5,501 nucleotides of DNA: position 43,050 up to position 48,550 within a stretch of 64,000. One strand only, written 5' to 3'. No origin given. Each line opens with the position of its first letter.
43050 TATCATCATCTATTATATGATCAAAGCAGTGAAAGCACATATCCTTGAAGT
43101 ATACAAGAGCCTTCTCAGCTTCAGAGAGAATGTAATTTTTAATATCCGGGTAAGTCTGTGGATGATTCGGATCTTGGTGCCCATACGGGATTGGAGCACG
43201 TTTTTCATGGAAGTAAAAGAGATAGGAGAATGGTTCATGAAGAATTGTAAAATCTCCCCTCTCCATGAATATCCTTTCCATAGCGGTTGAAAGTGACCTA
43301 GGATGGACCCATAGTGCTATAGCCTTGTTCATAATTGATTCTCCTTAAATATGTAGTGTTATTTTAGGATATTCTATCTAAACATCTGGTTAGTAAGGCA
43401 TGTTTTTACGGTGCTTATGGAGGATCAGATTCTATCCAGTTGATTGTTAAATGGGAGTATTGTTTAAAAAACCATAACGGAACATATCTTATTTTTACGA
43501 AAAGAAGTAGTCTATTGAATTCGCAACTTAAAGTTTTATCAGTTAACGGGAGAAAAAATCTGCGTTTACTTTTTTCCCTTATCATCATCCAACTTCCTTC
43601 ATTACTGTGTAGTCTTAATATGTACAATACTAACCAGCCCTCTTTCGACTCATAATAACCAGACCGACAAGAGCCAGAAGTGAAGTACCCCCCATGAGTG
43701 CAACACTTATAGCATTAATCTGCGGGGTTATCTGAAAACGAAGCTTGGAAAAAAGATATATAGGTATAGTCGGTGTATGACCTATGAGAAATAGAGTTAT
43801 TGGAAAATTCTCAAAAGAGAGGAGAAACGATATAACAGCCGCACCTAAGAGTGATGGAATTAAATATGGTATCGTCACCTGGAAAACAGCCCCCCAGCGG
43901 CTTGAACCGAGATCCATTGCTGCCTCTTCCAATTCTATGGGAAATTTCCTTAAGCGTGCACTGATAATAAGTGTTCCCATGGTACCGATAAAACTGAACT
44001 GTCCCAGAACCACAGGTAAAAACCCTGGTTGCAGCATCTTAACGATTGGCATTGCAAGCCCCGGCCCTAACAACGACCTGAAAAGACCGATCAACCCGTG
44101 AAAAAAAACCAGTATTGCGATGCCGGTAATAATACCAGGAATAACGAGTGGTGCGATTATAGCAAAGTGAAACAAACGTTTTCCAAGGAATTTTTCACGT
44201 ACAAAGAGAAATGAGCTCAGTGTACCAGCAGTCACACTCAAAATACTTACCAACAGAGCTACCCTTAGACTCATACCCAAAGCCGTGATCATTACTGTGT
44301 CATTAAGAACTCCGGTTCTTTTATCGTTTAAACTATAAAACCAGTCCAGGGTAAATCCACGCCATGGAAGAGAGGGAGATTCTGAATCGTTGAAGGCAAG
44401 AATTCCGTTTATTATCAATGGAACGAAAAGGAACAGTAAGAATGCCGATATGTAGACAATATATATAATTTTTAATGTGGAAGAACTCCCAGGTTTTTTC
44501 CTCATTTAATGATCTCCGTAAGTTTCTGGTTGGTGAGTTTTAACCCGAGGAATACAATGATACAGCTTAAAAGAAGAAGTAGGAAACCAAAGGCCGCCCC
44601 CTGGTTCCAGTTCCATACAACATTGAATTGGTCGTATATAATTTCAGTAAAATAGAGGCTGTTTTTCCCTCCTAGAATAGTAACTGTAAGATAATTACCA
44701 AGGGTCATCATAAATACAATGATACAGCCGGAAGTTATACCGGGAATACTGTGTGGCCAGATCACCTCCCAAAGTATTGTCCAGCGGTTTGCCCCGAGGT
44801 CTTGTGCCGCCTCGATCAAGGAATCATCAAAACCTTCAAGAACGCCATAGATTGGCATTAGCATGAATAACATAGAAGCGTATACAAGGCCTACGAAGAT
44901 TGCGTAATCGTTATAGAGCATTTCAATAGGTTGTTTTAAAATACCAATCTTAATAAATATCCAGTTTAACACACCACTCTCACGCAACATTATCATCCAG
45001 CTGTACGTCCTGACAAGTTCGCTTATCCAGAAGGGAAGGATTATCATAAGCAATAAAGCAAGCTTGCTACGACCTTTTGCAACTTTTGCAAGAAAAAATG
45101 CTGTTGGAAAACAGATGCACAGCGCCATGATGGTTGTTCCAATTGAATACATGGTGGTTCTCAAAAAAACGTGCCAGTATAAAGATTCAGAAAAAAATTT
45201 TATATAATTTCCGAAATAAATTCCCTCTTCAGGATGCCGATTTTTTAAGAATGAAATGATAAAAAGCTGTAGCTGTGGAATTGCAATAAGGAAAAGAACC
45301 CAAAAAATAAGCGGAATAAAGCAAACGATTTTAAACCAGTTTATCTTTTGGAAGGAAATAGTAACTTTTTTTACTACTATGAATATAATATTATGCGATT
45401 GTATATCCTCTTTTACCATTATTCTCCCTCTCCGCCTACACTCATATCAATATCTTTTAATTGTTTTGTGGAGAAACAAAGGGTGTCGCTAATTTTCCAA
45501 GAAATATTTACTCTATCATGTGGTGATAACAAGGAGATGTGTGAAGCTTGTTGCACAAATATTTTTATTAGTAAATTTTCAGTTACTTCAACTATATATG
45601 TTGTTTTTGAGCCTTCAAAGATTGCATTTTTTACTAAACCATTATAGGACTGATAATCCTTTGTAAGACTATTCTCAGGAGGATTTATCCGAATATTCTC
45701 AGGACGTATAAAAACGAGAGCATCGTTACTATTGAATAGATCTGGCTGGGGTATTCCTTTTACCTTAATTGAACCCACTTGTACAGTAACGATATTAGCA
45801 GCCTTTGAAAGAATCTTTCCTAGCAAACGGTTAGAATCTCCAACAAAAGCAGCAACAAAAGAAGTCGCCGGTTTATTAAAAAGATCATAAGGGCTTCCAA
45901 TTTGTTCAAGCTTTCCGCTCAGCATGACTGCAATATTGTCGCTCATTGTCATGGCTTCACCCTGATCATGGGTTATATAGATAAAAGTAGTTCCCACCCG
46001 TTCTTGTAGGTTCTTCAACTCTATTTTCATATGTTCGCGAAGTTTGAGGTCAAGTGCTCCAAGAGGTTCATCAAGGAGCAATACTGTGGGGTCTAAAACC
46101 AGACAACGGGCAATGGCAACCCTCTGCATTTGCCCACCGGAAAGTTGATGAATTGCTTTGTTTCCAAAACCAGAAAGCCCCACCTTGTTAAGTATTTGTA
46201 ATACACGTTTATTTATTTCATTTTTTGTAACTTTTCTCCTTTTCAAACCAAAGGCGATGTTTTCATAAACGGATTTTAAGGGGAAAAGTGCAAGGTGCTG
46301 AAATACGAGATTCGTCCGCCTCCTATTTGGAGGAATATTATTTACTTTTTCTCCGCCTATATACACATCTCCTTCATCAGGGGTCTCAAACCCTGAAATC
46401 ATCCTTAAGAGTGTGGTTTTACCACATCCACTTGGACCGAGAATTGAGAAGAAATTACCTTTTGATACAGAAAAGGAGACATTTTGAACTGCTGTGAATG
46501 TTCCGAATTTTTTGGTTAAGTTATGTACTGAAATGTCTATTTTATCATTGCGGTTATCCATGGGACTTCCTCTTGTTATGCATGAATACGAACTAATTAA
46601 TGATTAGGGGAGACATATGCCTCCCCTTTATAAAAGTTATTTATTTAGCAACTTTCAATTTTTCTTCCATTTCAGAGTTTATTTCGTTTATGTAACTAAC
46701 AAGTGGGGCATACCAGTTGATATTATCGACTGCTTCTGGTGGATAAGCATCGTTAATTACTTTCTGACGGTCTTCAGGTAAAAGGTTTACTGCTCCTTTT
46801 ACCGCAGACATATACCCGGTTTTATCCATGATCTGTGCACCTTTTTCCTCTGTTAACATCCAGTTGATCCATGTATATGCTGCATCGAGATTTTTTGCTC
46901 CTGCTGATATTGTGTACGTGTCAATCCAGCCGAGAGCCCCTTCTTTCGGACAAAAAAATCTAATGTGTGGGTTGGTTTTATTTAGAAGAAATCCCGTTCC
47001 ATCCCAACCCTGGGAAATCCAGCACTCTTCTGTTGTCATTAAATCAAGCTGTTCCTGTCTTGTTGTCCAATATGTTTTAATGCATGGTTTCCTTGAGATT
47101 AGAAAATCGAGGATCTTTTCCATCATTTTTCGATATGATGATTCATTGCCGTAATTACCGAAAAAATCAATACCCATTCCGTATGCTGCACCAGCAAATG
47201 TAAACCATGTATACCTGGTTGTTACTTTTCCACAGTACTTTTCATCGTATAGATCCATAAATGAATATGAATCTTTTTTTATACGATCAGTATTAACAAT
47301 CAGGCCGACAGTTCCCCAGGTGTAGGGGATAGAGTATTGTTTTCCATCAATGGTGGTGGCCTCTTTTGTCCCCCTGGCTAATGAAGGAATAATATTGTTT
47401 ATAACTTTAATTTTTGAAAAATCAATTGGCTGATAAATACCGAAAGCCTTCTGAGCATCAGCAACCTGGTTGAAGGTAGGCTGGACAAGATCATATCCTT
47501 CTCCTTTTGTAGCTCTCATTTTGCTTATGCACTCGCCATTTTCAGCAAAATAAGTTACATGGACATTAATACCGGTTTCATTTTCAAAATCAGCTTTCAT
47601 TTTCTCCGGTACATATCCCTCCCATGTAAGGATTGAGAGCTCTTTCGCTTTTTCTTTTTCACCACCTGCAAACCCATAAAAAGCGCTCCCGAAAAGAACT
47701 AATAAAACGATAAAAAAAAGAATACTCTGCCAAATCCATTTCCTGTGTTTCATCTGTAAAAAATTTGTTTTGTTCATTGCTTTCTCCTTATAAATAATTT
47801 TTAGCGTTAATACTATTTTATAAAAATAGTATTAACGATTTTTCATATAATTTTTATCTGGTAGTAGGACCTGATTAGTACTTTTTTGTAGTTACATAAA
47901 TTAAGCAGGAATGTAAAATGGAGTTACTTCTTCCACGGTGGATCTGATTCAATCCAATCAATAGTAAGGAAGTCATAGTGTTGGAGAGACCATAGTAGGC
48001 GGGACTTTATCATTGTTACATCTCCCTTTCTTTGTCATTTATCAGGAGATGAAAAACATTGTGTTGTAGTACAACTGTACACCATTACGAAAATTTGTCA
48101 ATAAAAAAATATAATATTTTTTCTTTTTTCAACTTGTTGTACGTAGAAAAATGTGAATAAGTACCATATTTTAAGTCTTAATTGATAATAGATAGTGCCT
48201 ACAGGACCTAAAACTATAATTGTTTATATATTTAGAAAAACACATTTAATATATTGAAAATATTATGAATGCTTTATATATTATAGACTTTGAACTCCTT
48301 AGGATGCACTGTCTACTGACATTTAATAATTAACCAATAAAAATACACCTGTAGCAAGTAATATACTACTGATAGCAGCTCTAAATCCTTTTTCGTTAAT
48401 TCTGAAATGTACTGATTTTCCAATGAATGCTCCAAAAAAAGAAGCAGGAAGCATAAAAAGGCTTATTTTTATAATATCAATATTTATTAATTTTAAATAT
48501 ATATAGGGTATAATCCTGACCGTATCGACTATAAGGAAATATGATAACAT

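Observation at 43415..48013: Pair of homologous unannotated leader peptides ending in WIESDPP: candidate new ribosome-stalling sensor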

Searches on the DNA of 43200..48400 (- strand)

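Call 67: search_rna_families(source=window, start=43200, end=48400, threshold=evalue, max_evalue=1)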
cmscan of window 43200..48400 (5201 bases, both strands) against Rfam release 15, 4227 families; matches with E-value up to 1: 0.
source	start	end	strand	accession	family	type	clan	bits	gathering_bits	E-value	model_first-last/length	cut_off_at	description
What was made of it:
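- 47778..47923 (-): Spacer between the peptide A stop and the binding-protein start. It contains a perfect 15-bp AT-rich palindromic hairpin at 47805-47837. The spacer has no Rfam match (call 67).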

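Call 68: search_rna_families(source=L092, start=7700, end=13000, threshold=evalue, max_evalue=1)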
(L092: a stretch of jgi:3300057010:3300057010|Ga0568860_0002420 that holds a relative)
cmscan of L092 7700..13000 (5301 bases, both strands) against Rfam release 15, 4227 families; matches with E-value up to 1: 1.
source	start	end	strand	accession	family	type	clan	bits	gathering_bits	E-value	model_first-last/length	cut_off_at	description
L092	9111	9244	+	RF02132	HOXB13-AS1_1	Gene; lncRNA;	-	20.5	60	0.46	1-136/136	no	HOXB13 antisense RNA 1 conserved region 1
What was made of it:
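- On Known RNA leader elements (Rfam): L092 7700-13000 gave one chance-level hit, located inside a coding region (calls 67, 68).
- (6) No riboswitch or other Rfam element in the leaders would otherwise explain regulation (calls 67, 68).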

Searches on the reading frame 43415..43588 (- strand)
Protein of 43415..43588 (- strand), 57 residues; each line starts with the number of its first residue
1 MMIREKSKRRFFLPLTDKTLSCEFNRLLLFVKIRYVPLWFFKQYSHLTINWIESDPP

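Call 10: search_protein_families(library=pfam, proteins=[window:43415-43588:-], max_evalue=1)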
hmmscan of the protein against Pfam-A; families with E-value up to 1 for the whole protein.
window:43415-43588:- (57 aa): 0 families

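Call 15: find_homologous_proteins(query=A2, max_evalue=10)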
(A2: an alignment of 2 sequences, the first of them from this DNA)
Query A2 (2 sequences): no candidate shares three 5-residue words with the query. No homologue found.

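Call 62: search_protein_families(library=ncbifam, proteins=[window:43415-43588:-], max_evalue=0.001)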
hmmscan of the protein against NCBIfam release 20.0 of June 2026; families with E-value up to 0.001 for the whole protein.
window:43415-43588:- (57 aa): 0 families

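Call 82: search_protein_representatives(alignment_id=A2)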
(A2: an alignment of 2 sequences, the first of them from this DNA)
Query: 2 sequences, 60 profile positions. Proteins with E-value up to 0.001 (for the whole library): 5; up to 1e-10: 1; up to 1e-30: 0. The best 5 are listed.
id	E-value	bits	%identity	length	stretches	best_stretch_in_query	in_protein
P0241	4.0e-15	71.8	-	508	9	25-48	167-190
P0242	1.3e-07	47.8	-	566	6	9-48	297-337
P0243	1.4e-06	44.5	-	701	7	23-59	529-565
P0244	2.2e-06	43.8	-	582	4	43-56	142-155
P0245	2.5e-06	43.7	-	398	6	25-48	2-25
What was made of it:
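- No annotated homologue exists (calls 15, 82).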

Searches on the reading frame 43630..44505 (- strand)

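Call 9: search_protein_families(library=pfam, proteins=[window:43630-44505:-], max_evalue=0.01)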
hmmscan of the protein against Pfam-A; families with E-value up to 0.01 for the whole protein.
window:43630-44505:- (291 aa): 1 family
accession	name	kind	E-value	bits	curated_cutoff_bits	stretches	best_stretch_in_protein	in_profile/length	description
PF00528.27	BPD_transp_1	-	3.7e-09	37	26.4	1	92-284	3-174/184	Binding-protein-dependent transport system inner membrane component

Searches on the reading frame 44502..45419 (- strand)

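Call 9: search_protein_families(library=pfam, proteins=[window:44502-45419:-], max_evalue=0.01)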
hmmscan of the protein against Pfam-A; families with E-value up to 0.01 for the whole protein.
window:44502-45419:- (305 aa): 1 family
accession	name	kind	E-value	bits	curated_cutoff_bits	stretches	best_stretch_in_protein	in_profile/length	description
PF00528.27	BPD_transp_1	-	1.3e-13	51.5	26.4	1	105-299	3-181/184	Binding-protein-dependent transport system inner membrane component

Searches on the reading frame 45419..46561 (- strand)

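Call 9: search_protein_families(library=pfam, proteins=[window:45419-46561:-], max_evalue=0.01)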
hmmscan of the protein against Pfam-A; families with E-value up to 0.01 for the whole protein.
window:45419-46561:- (380 aa): 9 families
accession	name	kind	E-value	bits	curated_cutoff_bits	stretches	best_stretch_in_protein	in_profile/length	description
PF00005.33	ABC_tran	-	1.2e-37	130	25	1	25-167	1-136/137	ABC transporter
PF08402.16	TOBE_2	-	9.3e-08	32.5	21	1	283-362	1-75/76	TOBE domain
PF02463.25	SMC_N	-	0.00066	19.6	40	0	109-214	116-213/220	RecF/RecN/SMC N terminal domain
PF13401.12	AAA_22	-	0.00074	20.3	27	1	36-134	6-65/130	AAA domain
PF13304.12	AAA_21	-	0.0011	19.5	27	0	38-67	2-34/304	AAA domain, putative AbiEii toxin, Type IV TA system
PF13476.12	AAA_23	-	0.0014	19.8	27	1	17-55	5-39/201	AAA domain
PF24389.1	ORC-CDC6-like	-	0.0043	16.3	27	1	39-56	36-53/571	ORC-CDC6-like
PF02562.22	PhoH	-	0.0077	16.2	27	0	135-213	39-108/205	PhoH-like protein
PF13555.12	AAA_29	-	0.0084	16.3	27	0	20-52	10-39/61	P-loop containing region of AAA domain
